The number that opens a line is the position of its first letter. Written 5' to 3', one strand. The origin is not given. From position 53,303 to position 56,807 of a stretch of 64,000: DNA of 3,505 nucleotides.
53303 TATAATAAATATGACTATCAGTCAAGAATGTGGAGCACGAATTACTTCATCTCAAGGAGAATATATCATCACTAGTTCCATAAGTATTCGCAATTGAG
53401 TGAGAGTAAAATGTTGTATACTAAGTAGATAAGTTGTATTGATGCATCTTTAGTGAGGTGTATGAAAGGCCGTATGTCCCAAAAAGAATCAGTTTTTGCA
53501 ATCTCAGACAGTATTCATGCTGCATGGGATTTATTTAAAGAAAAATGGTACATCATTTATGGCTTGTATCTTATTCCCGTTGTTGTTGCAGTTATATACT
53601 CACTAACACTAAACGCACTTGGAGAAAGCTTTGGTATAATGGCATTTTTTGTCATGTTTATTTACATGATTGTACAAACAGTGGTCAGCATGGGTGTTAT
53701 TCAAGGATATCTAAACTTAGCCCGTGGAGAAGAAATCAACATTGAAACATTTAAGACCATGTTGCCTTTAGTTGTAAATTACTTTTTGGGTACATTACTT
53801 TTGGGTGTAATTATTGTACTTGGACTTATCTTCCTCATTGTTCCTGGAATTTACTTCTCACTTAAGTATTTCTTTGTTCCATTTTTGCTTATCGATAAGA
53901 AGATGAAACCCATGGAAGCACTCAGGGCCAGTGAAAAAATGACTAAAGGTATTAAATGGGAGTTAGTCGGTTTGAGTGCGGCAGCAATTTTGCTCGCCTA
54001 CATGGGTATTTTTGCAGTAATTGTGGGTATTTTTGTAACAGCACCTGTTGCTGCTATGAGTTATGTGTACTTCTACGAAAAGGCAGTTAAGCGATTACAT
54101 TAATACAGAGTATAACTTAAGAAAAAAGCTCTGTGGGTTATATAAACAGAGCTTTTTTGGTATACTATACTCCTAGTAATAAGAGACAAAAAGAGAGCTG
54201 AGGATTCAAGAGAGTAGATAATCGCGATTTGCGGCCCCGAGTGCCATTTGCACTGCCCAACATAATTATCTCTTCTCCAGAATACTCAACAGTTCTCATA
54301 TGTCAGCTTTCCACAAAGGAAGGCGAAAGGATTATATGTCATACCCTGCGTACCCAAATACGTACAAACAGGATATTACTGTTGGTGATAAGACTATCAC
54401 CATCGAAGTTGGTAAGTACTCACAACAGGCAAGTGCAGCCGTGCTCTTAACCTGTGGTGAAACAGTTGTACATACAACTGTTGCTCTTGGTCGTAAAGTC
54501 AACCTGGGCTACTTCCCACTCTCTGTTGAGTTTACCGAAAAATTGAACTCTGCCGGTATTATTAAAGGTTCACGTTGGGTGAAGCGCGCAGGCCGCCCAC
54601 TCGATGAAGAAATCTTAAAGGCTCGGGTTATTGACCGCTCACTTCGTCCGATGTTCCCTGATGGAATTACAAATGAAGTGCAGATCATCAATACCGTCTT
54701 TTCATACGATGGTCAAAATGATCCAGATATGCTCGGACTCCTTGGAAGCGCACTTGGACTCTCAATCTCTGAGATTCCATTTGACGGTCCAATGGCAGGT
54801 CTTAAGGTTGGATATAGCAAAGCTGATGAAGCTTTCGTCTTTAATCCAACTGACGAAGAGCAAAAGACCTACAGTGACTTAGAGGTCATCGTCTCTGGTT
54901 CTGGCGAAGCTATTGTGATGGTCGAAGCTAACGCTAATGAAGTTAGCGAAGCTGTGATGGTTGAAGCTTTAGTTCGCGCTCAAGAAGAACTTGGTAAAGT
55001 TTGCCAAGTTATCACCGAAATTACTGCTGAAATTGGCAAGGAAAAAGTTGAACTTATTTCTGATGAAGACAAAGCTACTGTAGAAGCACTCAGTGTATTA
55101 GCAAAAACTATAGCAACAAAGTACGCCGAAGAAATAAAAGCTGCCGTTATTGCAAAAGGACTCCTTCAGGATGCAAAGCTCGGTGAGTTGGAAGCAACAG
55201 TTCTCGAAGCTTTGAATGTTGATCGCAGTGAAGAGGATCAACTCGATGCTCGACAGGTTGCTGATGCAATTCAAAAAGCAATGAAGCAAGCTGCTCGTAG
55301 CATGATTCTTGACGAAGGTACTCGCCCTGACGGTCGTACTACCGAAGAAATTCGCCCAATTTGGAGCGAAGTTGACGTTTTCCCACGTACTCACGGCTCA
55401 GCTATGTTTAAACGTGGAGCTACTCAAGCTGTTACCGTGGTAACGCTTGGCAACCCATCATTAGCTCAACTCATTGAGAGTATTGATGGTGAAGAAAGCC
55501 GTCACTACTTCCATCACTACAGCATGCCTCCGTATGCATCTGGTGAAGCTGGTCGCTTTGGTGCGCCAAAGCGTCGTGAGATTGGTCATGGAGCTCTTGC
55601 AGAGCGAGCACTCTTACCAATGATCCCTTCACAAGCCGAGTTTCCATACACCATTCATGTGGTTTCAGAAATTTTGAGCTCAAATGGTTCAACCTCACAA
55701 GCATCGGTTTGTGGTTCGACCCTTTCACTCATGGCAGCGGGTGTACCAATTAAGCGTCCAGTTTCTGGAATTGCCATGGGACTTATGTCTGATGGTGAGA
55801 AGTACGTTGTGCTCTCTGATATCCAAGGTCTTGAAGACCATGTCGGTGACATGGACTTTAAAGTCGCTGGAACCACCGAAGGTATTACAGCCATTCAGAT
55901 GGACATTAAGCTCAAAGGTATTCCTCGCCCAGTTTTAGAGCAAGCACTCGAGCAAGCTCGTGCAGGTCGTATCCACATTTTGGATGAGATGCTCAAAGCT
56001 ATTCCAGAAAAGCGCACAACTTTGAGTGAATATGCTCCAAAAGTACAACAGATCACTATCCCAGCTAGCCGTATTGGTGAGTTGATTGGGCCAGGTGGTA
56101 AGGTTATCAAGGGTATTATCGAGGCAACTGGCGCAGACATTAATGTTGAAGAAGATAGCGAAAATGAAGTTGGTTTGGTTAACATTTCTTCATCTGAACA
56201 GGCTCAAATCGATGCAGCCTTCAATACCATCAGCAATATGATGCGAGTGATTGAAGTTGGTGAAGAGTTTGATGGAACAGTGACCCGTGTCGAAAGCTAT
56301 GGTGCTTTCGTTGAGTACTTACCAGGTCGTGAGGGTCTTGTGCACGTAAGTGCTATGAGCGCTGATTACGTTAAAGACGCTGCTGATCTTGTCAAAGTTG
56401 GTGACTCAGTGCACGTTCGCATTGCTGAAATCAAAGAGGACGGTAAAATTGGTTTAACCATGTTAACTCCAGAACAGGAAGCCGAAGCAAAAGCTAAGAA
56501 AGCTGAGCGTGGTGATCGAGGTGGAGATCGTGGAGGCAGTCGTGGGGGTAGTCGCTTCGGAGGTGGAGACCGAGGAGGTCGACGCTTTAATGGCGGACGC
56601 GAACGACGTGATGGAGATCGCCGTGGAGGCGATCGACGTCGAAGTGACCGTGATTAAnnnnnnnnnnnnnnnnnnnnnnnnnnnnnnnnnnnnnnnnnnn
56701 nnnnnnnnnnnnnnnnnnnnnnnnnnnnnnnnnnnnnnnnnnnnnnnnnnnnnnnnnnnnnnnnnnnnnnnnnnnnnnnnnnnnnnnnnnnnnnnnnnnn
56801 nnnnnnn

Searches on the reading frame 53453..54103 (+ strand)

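Call 4: search_protein_families(library=pfam, proteins=[window:53453-54103:+], max_evalue=0.1)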
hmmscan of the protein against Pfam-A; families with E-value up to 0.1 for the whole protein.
window:53453-54103:+ (216 aa): 2 families
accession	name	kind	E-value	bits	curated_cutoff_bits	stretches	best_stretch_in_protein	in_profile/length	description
PF06161.16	DUF975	-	2.8e-08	34.3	34.8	1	119-211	146-239/243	Protein of unknown function (DUF975)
PF06790.16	UPF0259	-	0.00027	21.3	31.4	1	96-181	122-200/248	Uncharacterised protein family (UPF0259)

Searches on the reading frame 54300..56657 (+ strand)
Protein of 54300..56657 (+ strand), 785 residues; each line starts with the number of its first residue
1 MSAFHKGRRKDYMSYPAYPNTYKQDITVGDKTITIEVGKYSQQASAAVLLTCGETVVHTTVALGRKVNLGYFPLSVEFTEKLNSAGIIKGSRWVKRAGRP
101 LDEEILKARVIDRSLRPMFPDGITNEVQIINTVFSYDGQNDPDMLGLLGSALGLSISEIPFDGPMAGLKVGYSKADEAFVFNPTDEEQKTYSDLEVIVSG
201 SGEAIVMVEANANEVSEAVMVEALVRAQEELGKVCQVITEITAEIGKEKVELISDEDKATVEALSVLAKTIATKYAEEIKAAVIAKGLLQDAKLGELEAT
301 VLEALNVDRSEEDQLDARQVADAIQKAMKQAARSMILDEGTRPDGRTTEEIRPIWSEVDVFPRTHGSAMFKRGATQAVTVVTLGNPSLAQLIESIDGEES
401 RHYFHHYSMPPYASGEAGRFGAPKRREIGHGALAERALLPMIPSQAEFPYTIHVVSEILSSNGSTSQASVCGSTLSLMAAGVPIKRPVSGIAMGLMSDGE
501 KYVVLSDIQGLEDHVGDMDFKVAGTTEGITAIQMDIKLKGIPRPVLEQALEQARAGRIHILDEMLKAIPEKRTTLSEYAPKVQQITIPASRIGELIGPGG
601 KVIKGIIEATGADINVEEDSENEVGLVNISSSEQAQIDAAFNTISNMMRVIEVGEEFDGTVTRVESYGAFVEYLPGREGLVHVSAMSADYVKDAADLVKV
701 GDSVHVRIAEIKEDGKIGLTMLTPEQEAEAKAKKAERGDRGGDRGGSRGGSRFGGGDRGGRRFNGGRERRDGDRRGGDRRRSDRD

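Call 20: find_related_loci(query=window:54300-56657:+, collection=genome_contigs, flank=10000)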
Query window:54300-56657:+ (785 aa) in genome_contigs; peptide patterns used: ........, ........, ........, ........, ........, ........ (x = any residue, [..] = any of these).
319 stretches matched a pattern; 133 encode a relative of the query (tblastn E <= 1e-3); the best 80 are kept; 80 distinct loci.
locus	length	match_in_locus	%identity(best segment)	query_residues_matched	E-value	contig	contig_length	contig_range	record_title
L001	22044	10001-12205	79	9-739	0e+0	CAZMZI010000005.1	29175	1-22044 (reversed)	MAG TPA_asm: uncultured Pseudomonadales bacterium isolate SRP192515_co1_162 genome assembly, contig: NODE_1400_length_29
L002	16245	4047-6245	73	9-740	0e+0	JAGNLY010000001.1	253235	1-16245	Candidatus Woesebacteria bacterium isolate Gw_Eff_bin_401 Gw_Eff_30_length_253235_cov_9.015519, whole genome shotgun seq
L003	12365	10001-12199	72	1-736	0e+0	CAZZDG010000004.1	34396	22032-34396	MAG TPA_asm: uncultured Pseudomonadales bacterium isolate binchicken_co321_113 genome assembly, contig: NODE_419_length_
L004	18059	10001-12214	72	4-740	0e+0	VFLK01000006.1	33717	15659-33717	MAG: Candidatus Paceibacterota bacterium isolate Bin_61_66 c_000003776112, whole genome shotgun sequence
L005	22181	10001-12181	72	10-736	0e+0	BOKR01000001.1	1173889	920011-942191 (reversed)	MAG: Patescibacteria group bacterium BroJett025 DNA, sequence1, whole genome shotgun sequence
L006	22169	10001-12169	71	9-731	0e+0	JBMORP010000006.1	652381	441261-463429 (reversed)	MAG: Patescibacteria group bacterium isolate Betzabe_MAG183 MAG183_6, whole genome shotgun sequence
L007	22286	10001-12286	68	9-777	0e+0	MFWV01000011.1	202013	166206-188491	MAG: Candidatus Pacebacteria bacterium RIFOXYA1_FULL_38_18 rifoxya1_full_scaffold_7, whole genome shotgun sequence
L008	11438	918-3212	71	8-777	0e+0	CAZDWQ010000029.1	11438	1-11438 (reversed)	MAG TPA_asm: uncultured Pseudomonadales bacterium isolate SRP192515_co1_182 genome assembly, contig: NODE_5600_length_11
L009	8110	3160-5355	72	9-740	0e+0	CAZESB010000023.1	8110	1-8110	MAG TPA_asm: uncultured Pseudomonadales bacterium isolate SRP193661_co1_63 genome assembly, contig: NODE_8891_length_811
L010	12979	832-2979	71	7-723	0e+0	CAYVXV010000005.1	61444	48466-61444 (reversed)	MAG TPA_asm: uncultured Pseudomonadales bacterium isolate SRP193661_co2_36 genome assembly, contig: NODE_478_length_6144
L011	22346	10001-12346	68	12-781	0e+0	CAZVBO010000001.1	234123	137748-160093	MAG TPA_asm: uncultured Pseudomonadales bacterium isolate SRP304446_co1_134 genome assembly, contig: NODE_6_length_23412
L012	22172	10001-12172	70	7-731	0e+0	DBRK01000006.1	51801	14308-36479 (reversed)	MAG TPA_asm: Patescibacteria group bacterium UBA1370 UBA1370_contig_6272, whole genome shotgun sequence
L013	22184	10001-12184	72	13-740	0e+0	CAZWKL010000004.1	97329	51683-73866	MAG TPA_asm: uncultured Pseudomonadales bacterium isolate binchicken_co173_42 genome assembly, contig: NODE_663_length_9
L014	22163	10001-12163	68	13-733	0e+0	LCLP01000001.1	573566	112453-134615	MAG: Candidatus Pacebacteria bacterium GW2011_GWA1_46_10 UX28_C0001, whole genome shotgun sequence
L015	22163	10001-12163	69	8-729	0e+0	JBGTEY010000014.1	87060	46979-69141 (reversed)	MAG: Patescibacteria group bacterium isolate JTS-RE179 k141_470803, whole genome shotgun sequence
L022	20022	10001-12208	71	13-750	0e+0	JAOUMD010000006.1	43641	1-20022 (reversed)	MAG: Candidatus Paceibacterota bacterium isolate 8_1_July_SF_Bin25 8_1_July_SF_Bin25_scaffold_207_c1, whole genome shotg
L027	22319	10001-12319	62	13-783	0e+0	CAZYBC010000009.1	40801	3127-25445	MAG TPA_asm: uncultured Pseudomonadales bacterium isolate SRP263991_co1_159 genome assembly, contig: NODE_1015_length_40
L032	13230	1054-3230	69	13-737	0e+0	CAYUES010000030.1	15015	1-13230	MAG TPA_asm: uncultured Pseudomonadales bacterium isolate SRP329715_co2_11 genome assembly, contig: NODE_7556_length_150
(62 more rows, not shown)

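Call 49: search_protein_families(library=pfam, proteins=[L005:12392-13348:-, L015:12372-13250:+, L027:12412-13188:+, L022:12415-13251:+, L032:3568-4710:-], max_evalue=0.1)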
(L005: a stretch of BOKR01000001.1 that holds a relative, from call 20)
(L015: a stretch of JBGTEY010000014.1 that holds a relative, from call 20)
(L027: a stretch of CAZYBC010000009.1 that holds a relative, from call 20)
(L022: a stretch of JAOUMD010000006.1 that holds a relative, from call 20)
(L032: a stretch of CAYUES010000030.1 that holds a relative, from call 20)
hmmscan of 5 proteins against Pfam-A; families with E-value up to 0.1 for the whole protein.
L005:12392-13348:- (318 aa): 0 families

L015:12372-13250:+ (292 aa): 0 families

L027:12412-13188:+ (258 aa): 0 families

L022:12415-13251:+ (278 aa): 0 families

L032:3568-4710:- (380 aa): 1 family
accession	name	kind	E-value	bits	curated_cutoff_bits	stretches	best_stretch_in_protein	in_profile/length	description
PF06790.16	UPF0259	-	1.7e-07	31.7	31.4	1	37-258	4-226/248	Uncharacterised protein family (UPF0259)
